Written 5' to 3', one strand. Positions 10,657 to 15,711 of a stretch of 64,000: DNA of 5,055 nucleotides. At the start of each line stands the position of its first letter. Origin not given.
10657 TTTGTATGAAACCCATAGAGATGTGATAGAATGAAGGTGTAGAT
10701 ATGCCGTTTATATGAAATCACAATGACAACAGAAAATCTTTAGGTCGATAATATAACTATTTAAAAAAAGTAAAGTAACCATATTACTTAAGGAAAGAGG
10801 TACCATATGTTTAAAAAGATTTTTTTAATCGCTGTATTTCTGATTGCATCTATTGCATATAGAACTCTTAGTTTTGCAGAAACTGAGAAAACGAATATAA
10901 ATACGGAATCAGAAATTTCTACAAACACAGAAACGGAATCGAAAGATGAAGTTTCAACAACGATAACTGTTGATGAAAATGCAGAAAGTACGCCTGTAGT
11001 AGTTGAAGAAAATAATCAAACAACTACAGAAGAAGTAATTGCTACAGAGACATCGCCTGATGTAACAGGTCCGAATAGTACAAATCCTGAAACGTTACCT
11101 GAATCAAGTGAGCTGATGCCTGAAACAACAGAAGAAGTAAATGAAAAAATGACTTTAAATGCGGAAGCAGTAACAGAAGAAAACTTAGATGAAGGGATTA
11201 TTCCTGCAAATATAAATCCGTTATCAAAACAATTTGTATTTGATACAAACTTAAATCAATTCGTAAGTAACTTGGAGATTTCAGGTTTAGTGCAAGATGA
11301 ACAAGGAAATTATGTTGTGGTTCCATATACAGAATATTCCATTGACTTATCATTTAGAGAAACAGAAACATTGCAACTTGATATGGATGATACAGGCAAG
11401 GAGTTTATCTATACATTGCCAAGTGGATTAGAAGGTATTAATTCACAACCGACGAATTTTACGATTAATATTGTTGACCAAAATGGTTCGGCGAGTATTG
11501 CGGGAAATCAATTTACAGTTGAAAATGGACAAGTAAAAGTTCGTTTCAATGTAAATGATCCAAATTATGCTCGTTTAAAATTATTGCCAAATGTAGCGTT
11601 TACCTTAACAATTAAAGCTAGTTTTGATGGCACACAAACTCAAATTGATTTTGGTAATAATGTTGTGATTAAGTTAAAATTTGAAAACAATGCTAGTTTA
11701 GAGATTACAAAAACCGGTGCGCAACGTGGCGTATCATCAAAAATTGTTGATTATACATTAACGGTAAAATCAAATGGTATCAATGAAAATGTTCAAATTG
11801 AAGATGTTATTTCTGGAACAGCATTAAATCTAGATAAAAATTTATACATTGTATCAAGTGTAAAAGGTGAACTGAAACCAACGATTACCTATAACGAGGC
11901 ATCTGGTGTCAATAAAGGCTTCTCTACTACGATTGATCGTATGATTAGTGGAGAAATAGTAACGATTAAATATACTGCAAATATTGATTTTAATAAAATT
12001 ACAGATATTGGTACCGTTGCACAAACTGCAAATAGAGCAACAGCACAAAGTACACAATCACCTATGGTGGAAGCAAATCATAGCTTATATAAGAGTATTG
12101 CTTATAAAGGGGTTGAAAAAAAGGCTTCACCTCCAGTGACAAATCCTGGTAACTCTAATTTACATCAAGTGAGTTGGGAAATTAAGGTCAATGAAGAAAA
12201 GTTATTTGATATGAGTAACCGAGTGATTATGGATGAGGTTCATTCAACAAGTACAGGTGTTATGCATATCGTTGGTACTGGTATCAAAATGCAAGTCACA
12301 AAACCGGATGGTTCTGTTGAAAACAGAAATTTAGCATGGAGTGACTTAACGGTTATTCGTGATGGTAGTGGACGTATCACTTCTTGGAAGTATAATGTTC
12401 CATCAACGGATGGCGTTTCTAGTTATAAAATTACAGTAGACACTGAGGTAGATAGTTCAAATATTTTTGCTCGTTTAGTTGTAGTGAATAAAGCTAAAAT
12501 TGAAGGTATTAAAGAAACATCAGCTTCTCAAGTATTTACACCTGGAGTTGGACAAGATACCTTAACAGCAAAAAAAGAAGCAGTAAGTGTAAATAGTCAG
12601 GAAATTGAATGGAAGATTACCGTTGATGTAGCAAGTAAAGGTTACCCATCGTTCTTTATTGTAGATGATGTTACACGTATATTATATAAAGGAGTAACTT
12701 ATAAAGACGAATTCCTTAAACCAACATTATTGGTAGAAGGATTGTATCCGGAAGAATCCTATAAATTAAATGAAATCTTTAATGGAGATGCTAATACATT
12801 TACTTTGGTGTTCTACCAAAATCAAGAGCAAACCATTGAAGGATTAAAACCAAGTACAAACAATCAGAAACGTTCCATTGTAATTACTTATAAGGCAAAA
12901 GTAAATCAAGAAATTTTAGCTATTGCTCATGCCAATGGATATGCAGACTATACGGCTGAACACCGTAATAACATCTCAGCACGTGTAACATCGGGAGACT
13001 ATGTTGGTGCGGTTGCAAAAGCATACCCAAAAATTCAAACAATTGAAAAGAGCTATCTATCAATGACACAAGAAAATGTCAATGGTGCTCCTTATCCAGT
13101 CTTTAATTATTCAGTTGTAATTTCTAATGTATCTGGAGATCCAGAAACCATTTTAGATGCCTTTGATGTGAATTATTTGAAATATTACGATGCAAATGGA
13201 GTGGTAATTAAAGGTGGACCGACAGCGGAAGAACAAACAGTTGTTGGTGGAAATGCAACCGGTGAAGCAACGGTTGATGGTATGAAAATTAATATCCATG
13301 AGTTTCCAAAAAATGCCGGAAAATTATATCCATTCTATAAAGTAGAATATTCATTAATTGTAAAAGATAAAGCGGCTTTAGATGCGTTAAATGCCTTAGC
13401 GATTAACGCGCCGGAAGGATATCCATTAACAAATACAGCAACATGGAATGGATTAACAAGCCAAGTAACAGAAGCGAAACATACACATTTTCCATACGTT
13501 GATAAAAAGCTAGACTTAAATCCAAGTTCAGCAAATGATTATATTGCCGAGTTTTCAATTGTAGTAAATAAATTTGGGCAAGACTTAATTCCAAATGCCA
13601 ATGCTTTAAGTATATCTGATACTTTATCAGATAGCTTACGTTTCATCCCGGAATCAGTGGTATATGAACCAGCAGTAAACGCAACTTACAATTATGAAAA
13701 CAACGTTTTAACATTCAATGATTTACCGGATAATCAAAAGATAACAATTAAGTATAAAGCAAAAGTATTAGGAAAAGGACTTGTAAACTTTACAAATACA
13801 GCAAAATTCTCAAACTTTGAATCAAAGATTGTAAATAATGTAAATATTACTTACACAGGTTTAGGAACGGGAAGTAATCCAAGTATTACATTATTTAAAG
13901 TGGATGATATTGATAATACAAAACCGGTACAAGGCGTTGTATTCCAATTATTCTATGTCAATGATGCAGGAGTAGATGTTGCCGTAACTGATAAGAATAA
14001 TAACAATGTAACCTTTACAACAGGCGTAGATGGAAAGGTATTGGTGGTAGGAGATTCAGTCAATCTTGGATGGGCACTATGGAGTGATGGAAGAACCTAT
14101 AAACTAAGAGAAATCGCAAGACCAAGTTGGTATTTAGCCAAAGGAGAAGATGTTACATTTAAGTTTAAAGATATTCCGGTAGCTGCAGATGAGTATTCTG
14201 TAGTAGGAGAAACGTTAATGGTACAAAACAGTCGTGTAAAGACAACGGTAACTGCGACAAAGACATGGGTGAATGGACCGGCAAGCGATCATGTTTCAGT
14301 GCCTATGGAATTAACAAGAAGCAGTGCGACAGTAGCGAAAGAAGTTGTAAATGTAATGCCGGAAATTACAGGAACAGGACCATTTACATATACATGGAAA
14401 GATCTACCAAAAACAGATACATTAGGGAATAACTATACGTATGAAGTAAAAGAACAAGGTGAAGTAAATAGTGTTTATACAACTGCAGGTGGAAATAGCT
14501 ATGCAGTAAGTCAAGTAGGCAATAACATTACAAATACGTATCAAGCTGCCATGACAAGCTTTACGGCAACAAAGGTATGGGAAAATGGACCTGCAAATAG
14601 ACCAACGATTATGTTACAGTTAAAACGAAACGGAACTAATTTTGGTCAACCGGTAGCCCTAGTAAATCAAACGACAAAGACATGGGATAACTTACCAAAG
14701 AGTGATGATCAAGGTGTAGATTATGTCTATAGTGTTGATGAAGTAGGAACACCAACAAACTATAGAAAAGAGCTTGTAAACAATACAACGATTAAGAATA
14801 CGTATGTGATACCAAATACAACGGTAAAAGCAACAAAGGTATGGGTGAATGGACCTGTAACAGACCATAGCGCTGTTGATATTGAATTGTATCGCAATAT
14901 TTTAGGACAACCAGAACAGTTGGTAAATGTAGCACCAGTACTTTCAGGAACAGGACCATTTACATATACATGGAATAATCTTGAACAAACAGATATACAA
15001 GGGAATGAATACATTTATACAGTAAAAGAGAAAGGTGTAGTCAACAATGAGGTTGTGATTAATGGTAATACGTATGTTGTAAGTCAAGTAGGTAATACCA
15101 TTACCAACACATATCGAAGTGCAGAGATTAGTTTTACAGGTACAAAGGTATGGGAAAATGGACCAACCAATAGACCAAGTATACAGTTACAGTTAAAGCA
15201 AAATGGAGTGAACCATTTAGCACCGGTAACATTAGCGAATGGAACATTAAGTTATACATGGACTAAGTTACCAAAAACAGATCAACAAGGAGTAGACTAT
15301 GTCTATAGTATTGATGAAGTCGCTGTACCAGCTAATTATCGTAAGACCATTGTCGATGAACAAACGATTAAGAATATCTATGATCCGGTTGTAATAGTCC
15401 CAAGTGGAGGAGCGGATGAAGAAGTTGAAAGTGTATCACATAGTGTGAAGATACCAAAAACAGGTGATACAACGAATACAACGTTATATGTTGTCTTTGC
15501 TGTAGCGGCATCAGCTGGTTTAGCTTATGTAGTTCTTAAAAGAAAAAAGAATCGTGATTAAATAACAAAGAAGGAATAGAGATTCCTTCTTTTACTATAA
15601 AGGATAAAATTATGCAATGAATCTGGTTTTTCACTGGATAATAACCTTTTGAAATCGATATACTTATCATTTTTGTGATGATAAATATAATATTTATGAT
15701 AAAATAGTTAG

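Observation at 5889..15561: Tandem paralogous adhesins with a 2.42 kb near-identical 3' block, suggesting recent gene conversion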

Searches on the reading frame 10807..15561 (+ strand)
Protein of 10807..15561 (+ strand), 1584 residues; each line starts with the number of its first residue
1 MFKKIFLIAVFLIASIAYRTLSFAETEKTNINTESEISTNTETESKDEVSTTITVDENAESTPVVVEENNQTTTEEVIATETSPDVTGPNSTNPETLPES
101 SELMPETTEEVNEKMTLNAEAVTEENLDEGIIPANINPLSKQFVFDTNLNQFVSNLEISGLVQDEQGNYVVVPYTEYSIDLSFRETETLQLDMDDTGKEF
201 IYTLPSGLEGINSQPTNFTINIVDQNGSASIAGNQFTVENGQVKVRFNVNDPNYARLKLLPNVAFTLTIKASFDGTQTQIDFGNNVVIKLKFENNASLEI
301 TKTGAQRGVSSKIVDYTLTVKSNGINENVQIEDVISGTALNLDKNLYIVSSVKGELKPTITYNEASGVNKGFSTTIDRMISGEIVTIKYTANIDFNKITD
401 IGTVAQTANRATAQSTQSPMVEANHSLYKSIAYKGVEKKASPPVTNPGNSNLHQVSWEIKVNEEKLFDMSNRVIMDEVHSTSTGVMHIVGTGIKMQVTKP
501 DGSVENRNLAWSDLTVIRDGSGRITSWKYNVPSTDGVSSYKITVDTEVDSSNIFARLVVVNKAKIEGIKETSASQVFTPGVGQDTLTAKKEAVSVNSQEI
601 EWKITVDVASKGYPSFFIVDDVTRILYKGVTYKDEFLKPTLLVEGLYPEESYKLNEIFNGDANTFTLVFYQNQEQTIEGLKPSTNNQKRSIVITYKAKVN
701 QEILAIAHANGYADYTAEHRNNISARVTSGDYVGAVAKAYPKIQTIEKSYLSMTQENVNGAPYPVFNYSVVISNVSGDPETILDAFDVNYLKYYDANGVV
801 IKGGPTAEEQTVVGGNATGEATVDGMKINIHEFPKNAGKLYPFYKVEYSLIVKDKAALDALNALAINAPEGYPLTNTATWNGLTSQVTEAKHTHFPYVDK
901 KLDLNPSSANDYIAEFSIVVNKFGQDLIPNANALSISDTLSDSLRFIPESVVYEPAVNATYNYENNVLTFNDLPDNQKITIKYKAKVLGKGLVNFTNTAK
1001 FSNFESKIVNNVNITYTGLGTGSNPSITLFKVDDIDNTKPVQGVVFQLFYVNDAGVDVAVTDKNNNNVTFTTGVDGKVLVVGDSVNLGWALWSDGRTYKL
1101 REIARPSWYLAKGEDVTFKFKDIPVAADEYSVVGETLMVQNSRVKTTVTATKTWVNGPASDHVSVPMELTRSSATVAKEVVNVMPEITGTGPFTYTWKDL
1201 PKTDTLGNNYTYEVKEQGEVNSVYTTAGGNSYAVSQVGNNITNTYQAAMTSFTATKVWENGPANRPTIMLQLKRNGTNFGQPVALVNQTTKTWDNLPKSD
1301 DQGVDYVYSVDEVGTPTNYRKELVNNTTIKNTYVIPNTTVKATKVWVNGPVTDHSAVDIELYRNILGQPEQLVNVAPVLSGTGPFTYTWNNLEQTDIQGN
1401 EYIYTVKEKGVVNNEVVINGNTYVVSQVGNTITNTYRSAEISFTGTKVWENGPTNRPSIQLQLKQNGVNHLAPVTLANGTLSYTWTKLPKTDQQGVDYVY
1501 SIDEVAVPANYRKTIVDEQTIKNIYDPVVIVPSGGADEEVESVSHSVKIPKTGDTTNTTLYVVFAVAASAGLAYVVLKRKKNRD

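Call 4: search_protein_families(library=pfam, proteins=[window:10807-15561:+], max_evalue=0.01)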
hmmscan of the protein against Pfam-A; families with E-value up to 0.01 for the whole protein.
window:10807-15561:+ (1584 aa): 3 families
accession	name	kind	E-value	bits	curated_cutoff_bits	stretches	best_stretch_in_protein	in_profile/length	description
PF05738.19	Cna_B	-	1.6e-36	125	22.3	4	1444-1523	2-86/87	Cna protein B-type domain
PF00746.26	Gram_pos_anchor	-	2.1e-05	24.8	20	1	1548-1582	8-41/43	LPXTG cell wall anchor motif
PF17802.7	SpaA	-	0.00024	21.7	23.1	1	1026-1121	2-77/91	Prealbumin-like fold domain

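Call 9: find_encoding_contigs(protein=window:10807-15561:+, flank=10000, max_places=6)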
Protein window:10807-15561:+ (1584 aa): no gene with exactly this product is on record in the collection.
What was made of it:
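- Tried and rejected: Exact look-up of gene B's product (call 9).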

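Call 13: search_protein_families(library=ncbifam, proteins=[window:10807-15561:+], max_evalue=0.1)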
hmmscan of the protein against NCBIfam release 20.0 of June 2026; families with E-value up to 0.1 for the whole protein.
window:10807-15561:+ (1584 aa): 6 families
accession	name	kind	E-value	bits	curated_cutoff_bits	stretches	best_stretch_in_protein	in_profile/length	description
TIGR01167.1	LPXTG_anchor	domain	8.8e-06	26.2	15.9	1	1549-1582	2-34/34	LPXTG cell wall anchor domain-containing protein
NF038312.1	SCO5918_fam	hypoth_equivalog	0.009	16.1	60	0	1402-1437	20-55/98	SCO5918 family protein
NF033846.1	Rumino_NPXTG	domain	0.025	14.9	23.5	1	1550-1581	2-30/30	NPXTG-anchored protein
NF053819.1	EF0750_LPXTG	subfamily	0.063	13.8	47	0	1537-1581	60-105/105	EF2685/EF0750 family sortase-dependent surface protein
NF033073.1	LPXTG_double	subfamily_domain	0.064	13.3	48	0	1548-1582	32-65/66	doubled motif LPXTG anchor domain-containing protein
NF051430.1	TDE2712_fam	hypoth_equivalog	0.077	12.5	125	0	1194-1260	14-79/172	TDE2712 family protein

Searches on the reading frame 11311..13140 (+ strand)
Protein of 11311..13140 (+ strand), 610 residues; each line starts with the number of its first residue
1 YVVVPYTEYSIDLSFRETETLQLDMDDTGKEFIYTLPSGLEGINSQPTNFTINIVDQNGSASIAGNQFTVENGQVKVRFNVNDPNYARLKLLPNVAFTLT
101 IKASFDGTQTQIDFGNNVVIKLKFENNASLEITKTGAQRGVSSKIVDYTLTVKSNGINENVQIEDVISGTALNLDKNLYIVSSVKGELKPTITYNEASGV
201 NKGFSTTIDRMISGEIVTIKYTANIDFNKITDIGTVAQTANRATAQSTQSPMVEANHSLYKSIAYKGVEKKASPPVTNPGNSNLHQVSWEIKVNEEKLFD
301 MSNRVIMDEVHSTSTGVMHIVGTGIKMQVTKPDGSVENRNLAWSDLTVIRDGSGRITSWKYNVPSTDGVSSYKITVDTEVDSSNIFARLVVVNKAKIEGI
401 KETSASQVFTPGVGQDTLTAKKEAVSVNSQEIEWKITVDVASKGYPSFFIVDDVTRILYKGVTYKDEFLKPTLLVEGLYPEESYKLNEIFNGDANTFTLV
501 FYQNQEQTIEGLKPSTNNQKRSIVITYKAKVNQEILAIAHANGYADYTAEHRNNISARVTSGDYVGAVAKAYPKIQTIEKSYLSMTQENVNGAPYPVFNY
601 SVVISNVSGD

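Call 64: search_protein_families(library=pfam, proteins=[window:11311-13140:+], max_evalue=5)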
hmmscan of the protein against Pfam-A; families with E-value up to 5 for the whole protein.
window:11311-13140:+ (610 aa): 1 family
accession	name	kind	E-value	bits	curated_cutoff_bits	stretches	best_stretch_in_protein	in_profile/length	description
PF16569.11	GramPos_pilinBB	-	0.00035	21.8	30.5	1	431-537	4-100/116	Gram-positive pilin backbone subunit 2, Cna-B-like domain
